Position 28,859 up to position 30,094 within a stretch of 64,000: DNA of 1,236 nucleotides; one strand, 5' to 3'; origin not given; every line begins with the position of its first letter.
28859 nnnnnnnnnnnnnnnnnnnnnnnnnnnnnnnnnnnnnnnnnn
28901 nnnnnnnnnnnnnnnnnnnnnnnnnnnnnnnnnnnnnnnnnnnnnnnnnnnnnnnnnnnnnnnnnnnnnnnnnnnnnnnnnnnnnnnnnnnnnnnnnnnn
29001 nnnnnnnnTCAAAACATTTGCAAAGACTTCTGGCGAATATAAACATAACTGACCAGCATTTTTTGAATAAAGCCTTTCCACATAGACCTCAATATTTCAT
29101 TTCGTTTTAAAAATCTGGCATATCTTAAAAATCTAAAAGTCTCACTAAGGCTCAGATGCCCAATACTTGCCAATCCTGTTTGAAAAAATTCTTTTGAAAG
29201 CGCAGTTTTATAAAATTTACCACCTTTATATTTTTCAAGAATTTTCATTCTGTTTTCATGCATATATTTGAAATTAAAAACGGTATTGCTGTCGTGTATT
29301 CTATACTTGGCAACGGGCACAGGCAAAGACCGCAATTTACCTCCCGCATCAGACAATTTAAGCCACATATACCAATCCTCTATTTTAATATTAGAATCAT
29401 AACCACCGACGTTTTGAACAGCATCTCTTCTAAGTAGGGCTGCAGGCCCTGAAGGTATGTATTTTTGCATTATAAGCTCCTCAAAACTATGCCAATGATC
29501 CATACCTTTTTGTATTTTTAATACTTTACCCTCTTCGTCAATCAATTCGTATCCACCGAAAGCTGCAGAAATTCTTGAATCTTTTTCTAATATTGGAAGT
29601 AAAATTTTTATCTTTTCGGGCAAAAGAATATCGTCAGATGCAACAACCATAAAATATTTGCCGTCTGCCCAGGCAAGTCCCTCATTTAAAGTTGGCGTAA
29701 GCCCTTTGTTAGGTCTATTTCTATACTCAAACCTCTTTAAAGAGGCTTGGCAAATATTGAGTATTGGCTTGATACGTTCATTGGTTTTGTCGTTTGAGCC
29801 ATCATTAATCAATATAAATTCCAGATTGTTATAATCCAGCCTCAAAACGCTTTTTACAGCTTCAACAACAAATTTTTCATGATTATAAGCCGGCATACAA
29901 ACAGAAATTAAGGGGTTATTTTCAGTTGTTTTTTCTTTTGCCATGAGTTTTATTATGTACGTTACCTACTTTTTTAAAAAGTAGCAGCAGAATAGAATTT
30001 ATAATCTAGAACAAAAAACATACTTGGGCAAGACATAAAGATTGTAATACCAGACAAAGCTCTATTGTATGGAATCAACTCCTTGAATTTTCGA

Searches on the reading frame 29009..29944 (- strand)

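Call 71: search_protein_families(library=pfam, proteins=[window:29009-29944:-], max_evalue=0.00001)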
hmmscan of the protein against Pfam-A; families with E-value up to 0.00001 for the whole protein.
window:29009-29944:- (311 aa): 3 families
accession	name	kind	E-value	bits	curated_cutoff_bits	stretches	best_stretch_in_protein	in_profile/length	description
PF00535.33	Glycos_transf_2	-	2.2e-25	90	23.3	1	14-176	1-164/168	Glycosyl transferase family 2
PF10111.15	Glyco_tranf_2_2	-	1.5e-15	57.9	27.3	1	14-252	1-238/276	Glycosyltransferase like family 2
PF13641.12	Glyco_tranf_2_3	-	8.2e-13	49.3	27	1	13-211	3-208/230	Glycosyltransferase like family 2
